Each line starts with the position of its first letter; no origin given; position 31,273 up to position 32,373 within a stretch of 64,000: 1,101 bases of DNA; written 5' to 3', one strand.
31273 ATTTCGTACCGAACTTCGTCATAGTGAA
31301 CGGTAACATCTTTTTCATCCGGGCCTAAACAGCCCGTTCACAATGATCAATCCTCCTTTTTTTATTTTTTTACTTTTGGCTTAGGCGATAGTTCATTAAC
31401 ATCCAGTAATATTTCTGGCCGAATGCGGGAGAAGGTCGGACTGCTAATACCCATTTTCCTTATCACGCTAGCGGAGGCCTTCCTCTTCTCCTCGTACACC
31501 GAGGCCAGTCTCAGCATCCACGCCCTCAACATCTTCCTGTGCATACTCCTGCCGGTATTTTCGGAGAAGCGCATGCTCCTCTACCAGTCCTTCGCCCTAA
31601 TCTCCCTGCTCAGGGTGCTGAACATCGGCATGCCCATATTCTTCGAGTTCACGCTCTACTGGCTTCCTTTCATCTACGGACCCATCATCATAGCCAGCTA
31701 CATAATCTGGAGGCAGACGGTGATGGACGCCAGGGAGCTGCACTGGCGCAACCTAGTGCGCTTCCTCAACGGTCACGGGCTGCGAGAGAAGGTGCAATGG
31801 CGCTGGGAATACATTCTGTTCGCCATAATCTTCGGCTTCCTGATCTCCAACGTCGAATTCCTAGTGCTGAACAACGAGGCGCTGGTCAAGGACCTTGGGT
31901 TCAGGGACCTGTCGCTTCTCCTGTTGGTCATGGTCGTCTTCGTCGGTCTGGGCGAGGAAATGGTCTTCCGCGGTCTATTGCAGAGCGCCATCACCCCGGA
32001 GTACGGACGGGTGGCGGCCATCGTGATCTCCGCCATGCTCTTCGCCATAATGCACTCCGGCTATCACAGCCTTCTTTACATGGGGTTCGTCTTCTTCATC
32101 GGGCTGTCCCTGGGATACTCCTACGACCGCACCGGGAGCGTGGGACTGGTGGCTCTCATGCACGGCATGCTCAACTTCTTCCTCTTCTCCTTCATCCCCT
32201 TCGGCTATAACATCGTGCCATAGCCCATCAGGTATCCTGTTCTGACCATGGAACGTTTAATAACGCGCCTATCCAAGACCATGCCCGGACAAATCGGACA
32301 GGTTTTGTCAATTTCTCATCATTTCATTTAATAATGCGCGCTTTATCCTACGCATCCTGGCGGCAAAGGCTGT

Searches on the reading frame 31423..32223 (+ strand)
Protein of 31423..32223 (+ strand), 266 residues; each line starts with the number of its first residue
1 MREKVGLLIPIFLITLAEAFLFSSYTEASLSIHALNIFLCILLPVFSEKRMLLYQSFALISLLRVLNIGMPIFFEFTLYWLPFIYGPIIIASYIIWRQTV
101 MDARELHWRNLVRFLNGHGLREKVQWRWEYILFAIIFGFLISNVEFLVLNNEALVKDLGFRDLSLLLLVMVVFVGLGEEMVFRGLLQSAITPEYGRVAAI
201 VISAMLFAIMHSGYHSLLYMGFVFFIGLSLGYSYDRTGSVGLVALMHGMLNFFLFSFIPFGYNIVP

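Call 85: search_protein_families(library=pfam, proteins=[window:31423-32223:+], max_evalue=0.00001)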
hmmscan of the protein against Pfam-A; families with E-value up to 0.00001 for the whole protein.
window:31423-32223:+ (266 aa): 1 family
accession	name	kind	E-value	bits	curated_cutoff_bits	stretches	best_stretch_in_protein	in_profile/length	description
PF02517.21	Rce1-like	-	1.7e-19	70.3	22.4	1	164-253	5-93/93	Type II CAAX prenyl endopeptidase Rce1-like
